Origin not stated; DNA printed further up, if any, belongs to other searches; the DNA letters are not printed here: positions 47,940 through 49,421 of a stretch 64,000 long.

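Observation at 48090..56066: Steely-type hybrid megasynthase: reducing type I PKS fused in one 8-kb exon to a chalcone-synthase-like type III PKS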

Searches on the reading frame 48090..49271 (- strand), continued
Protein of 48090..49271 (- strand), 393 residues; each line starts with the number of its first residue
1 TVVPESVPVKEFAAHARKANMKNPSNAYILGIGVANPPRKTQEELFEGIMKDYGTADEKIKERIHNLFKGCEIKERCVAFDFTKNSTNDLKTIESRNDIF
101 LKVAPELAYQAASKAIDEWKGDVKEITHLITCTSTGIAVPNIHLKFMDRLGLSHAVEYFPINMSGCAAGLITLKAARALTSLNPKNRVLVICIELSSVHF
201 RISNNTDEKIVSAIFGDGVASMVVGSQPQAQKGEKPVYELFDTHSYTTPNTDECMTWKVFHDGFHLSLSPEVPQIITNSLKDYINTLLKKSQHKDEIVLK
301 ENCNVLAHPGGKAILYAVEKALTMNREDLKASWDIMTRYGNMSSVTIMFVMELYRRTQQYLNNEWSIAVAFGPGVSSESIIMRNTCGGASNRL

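Call 37: search_solved_structures(query=window:48090-49271:-, max_evalue=1e-48, show_alignments=5)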
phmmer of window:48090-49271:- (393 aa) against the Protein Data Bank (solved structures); distinct sequences matched with E-value up to 1e-48: 4.
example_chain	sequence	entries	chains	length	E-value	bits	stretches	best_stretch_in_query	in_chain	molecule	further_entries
2h84_A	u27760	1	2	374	5.7e-79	269.1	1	20-385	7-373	Steely1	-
1z1e_A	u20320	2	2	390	1.3e-52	182.3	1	25-384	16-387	stilbene synthase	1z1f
7f0e_A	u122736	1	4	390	1.7e-49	172.1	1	26-383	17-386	EnPKS2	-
1i8b_A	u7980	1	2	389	1e-48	169.5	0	17-384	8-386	CHALCONE SYNTHASE 2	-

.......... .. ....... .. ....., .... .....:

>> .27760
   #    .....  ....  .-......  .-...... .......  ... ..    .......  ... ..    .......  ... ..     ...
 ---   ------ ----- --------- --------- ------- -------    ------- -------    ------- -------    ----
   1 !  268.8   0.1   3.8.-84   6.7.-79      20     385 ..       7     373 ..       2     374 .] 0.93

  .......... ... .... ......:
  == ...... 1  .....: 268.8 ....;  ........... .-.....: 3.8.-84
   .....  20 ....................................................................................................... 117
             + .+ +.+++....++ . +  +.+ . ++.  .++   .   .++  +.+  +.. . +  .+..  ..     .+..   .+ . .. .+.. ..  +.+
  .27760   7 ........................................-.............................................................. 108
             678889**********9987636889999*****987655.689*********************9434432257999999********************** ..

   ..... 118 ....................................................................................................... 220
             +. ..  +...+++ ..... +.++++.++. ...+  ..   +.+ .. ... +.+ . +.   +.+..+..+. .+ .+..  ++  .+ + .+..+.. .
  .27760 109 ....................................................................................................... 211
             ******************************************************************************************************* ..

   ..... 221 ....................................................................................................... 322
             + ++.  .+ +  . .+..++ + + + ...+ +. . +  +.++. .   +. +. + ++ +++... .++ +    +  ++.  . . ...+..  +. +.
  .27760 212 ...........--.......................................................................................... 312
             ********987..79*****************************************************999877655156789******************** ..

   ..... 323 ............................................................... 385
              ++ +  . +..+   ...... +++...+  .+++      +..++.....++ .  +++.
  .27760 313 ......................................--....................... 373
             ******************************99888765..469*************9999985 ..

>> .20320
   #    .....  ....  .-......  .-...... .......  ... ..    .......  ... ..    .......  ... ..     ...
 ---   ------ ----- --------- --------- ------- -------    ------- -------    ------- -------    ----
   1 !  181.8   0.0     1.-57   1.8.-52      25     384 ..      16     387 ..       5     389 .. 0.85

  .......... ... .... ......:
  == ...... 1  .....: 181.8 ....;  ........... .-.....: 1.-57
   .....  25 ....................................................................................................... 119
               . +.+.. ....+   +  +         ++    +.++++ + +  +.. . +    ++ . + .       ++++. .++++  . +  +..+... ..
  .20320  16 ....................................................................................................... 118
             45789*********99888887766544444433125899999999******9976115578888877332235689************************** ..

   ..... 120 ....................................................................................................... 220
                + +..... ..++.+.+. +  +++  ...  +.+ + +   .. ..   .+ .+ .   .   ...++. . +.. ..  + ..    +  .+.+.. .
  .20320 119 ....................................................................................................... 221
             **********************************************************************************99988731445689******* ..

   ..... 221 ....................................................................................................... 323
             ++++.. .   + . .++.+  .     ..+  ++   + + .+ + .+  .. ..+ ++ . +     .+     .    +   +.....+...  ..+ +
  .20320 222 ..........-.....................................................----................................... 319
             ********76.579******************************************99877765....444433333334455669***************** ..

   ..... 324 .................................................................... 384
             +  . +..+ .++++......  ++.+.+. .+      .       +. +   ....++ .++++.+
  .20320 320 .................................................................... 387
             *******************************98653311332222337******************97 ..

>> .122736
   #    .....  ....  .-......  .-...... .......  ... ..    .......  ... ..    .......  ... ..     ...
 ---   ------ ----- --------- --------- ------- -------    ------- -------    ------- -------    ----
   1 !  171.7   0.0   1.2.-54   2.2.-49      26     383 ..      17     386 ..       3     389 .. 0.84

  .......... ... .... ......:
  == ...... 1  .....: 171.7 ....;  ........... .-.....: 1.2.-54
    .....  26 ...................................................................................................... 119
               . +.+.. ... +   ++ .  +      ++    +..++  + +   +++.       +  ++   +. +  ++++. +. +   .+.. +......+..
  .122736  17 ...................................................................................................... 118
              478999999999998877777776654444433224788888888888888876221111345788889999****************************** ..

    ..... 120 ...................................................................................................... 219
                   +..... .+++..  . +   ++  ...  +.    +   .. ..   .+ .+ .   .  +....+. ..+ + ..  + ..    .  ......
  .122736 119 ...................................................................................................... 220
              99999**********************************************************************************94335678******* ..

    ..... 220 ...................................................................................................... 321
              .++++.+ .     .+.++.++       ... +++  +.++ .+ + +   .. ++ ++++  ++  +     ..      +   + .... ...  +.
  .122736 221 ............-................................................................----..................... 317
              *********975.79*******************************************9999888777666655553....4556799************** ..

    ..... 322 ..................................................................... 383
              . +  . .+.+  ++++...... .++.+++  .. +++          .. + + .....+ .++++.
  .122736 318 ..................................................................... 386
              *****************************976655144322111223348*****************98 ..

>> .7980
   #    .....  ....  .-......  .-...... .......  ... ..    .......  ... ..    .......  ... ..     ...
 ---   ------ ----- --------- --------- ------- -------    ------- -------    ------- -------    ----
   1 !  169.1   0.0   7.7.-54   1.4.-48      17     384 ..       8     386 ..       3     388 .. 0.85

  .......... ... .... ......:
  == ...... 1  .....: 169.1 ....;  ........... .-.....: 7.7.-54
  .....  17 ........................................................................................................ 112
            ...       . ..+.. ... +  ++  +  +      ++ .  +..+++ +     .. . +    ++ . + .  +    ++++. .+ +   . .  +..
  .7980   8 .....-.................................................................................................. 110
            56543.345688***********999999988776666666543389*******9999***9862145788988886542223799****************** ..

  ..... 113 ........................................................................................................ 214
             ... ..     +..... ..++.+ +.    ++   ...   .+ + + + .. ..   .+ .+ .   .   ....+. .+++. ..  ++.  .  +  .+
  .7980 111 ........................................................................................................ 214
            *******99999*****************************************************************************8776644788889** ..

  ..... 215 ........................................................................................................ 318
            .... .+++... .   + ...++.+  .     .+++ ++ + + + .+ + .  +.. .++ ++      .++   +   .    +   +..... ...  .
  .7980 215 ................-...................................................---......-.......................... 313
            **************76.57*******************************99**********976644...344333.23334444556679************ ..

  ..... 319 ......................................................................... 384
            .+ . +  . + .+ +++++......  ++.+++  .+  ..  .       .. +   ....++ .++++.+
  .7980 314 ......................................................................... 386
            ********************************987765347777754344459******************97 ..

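Call 55: predict_structure(alignment_id=A1)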
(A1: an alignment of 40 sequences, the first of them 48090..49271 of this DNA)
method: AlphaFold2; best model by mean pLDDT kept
length: 393 residues; sequences in the alignment: 40
mean_pLDDT: 88.1   pTM: 0.89
mean pLDDT of the five models: 88.1, 87.6, 87.5, 87.3, 86.7
residues with pLDDT >= 90: 257; 70-90: 89; 50-70: 37; < 50: 10
segments of 3 or more residues with pLDDT < 50: 1-4, 389-393
pLDDT, mean of each block of 10 residues (from residue 1): 51 63 76 95 91 82 92 92 68 85 93 96 96 76 89 95 91 96 95 91 85 94 88 79 95 91 87 98 96 92 95 97 96 97 96 88 92 96 74 39
secondary structure, 60 per line:
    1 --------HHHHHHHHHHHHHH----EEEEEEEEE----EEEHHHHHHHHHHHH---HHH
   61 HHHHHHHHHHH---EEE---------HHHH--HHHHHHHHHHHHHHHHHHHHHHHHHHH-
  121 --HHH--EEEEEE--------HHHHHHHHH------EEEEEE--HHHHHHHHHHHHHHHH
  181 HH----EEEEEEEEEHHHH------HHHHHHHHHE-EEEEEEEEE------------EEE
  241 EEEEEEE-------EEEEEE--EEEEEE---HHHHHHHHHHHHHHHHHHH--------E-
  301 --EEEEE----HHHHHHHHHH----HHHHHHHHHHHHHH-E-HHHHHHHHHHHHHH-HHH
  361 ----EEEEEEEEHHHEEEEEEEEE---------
elements in order: H9-22 E27-35 E40-42 H43-54 H58-71 E75-77 H87-90 H93-119 E128-133 H142-150 E157-162 H165-182 E187-195 H196-199 H206-214 E217-225 E238-247 E255-260 E263-268 H272-290 E303-307 H312-321 H326-339 H343-356 E365-372 E376-384

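Call 58: fold_search(model_id=the predicted structure, library=pdb)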
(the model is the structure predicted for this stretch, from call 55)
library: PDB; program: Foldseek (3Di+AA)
matches with E <= 10: 1365; with E <= 0.001: 1054
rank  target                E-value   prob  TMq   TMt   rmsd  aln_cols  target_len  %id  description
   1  2h84_A                1.3e-39  1.00  0.87  0.94   1.8       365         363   34  Crystal Structure of the C-terminal Type III Polyketide Synthase (PKS III) Domain of 'Steely1' (a Type I/III PKS Hybri (released 2006-08-22)
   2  5wx4_B                1.3e-35  1.00  0.84  0.84   2.2       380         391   25  Alkylquinolone synthase from Evodia rutaecarpa (released 2017-04-26)
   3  1i88_A                1.4e-35  1.00  0.84  0.85   2.4       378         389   29  CHALCONE SYNTHASE (G256V) (released 2001-12-12)
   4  5wx4_A                2.0e-35  1.00  0.84  0.84   2.2       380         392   25  Alkylquinolone synthase from Evodia rutaecarpa (released 2017-04-26)
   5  9wbe_B                2.1e-35  1.00  0.84  0.84   2.5       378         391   28  Crystal structure of the CHS-CHIL complex (released 2026-03-04)
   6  6dx8_A                3.0e-35  1.00  0.85  0.88   2.4       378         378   28  Crystal structure of chalcone synthase from Selaginella moellendorffii (released 2018-10-17)
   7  6gw3_A                3.0e-35  1.00  0.83  0.85   2.5       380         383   27  Structure of TKS from Cannabis sativa in complex with CoA (released 2019-10-09)
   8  7sgy_B                3.2e-35  1.00  0.82  0.84   2.6       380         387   28  Cannabis sativa bibenzyl synthase (released 2021-12-01)
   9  1u0v_B                3.4e-35  1.00  0.84  0.87   2.3       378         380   28  An Aldol Switch Discovered in Stilbene Synthases Mediates Cyclization of Specificity of Type III Polyketide Synthases: (released 2004-10-12)
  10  6gw3_C                3.4e-35  1.00  0.83  0.85   2.4       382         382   27  Structure of TKS from Cannabis sativa in complex with CoA (released 2019-10-09)
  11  7w6g_C                3.8e-35  1.00  0.83  0.86   2.4       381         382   27  TKS-L190G mutant from Cannabis sativa in complex with lauroyl-CoA (released 2022-02-02)
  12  7w6g_A                4.8e-35  1.00  0.83  0.85   2.5       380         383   28  TKS-L190G mutant from Cannabis sativa in complex with lauroyl-CoA (released 2022-02-02)
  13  9c3w_A                5.4e-35  1.00  0.85  0.88   2.2       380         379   27  Crystal structure of biphenyl synthase from Malus domestica complexed with diketide-CoA mimetics (released 2025-05-14)
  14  6dxc_A                5.4e-35  1.00  0.84  0.88   2.4       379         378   28  Crystal structure of chalcone synthase from Selaginella moellendorffii - S340C mutant (released 2018-10-17)
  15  6gw3_D                5.4e-35  1.00  0.83  0.86   2.5       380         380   27  Structure of TKS from Cannabis sativa in complex with CoA (released 2019-10-09)
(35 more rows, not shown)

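Call 59: list_cluster_members(proteins=[P0245, P0248, P0258, P0250, P0253, P0255, P0270, P0271, P0273, P0279])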
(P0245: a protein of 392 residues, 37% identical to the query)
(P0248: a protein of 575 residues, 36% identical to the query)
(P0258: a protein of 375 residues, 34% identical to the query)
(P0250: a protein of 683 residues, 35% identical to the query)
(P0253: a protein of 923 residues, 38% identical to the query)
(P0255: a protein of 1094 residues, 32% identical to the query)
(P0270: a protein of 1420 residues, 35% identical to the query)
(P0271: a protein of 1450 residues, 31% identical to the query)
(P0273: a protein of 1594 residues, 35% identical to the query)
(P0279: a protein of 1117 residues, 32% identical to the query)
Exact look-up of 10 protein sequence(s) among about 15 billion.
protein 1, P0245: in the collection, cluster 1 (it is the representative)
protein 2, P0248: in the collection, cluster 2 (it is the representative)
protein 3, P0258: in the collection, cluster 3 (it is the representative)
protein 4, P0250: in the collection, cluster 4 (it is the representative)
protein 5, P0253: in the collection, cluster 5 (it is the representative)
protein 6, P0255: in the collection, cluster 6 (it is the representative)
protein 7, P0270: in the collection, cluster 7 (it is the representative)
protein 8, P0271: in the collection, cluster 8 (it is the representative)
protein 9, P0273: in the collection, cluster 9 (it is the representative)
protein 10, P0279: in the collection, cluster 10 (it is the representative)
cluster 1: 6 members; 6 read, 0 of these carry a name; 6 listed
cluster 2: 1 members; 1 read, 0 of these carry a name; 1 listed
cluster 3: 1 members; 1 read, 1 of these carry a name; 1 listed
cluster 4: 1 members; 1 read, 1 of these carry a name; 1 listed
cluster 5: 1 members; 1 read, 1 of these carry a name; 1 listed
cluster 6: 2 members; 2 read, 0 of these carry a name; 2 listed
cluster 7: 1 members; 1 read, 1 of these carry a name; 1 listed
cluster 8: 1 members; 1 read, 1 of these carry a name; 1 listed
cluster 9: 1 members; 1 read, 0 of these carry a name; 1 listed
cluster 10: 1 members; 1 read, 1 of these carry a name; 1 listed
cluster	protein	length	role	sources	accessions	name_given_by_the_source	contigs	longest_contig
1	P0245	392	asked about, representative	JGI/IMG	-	-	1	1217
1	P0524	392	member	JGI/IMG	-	-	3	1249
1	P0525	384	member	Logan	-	-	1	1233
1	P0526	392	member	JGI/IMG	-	-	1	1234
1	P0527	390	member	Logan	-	-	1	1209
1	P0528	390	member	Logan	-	-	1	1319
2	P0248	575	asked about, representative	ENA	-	-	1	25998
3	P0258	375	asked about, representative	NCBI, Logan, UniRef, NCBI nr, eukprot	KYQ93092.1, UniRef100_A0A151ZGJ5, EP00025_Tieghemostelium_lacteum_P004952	putative polyketide synthase [Tieghemostelium lacteum] | Putative polyketide synthase n=1 Tax=Tieghemostelium lacteum TaxID=361077 ... | KYQ93092.1 putative polyketide synthase [Tieghemostelium lacteum]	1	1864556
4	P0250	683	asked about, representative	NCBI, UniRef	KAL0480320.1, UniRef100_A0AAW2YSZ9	hypothetical protein AKO1_007086 [Acrasis kona] | Carrier domain-containing protein n=1 Tax=Acrasis kona TaxID=1008807 ...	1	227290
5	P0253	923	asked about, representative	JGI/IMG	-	predicted naringenin-chalcone synthase/ubiquinone/menaquinone biosynthesis C-methylase ...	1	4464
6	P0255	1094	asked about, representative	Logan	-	-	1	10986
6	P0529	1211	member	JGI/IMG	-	-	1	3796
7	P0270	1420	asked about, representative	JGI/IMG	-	acyl-CoA synthetase (AMP-forming)/AMP-acid ligase II/predicted naringenin-chalcone ...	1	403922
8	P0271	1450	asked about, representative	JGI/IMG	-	predicted naringenin-chalcone synthase/acyl-CoA synthetase (AMP-forming)/AMP-acid ligase ...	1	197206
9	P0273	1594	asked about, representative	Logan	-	-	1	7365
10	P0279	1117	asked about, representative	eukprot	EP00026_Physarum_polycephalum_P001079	Phypoly_transcript_01080.p1 GENE.Phypoly_transcript_01080~~Phypoly_transcript_01080.p1 ...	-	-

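Call 64: search_protein_families(library=ncbifam, proteins=[window:48090-49271:-], max_evalue=0.001)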
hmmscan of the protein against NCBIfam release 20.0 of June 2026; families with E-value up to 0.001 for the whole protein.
window:48090-49271:- (393 aa): 7 families
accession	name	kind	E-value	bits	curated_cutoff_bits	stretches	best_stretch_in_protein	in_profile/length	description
NF042429.2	DHPHCoAsyn_DpgA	equivalog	6e-38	130.6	425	1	29-382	1-348/350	3,5-dihydroxyphenylacetyl-CoA synthase DpgA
NF006829.0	PRK09352.1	subfamily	2.5e-17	62.9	249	1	105-383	54-320/322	beta-ketoacyl-ACP synthase 3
NF005703.0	PRK07515.1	equivalog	6.2e-14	51.7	304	1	93-247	85-231/373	beta-ketoacyl-ACP synthase III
TIGR00747.1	fabH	subfamily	1.3e-12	47.5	292.1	1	105-383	52-321/322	beta-ketoacyl-ACP synthase III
NF005541.0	PRK07204.1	equivalog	4.1e-10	39.6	402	1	86-227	34-172/329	beta-ketoacyl-ACP synthase III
NF004623.0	PRK05963.1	equivalog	1.3e-08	34.5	437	1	106-383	56-327/328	beta-ketoacyl-ACP synthase III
NF005133.0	PRK06582.1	equivalog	0.00037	19.6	597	1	83-132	143-192/390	coproporphyrinogen III oxidase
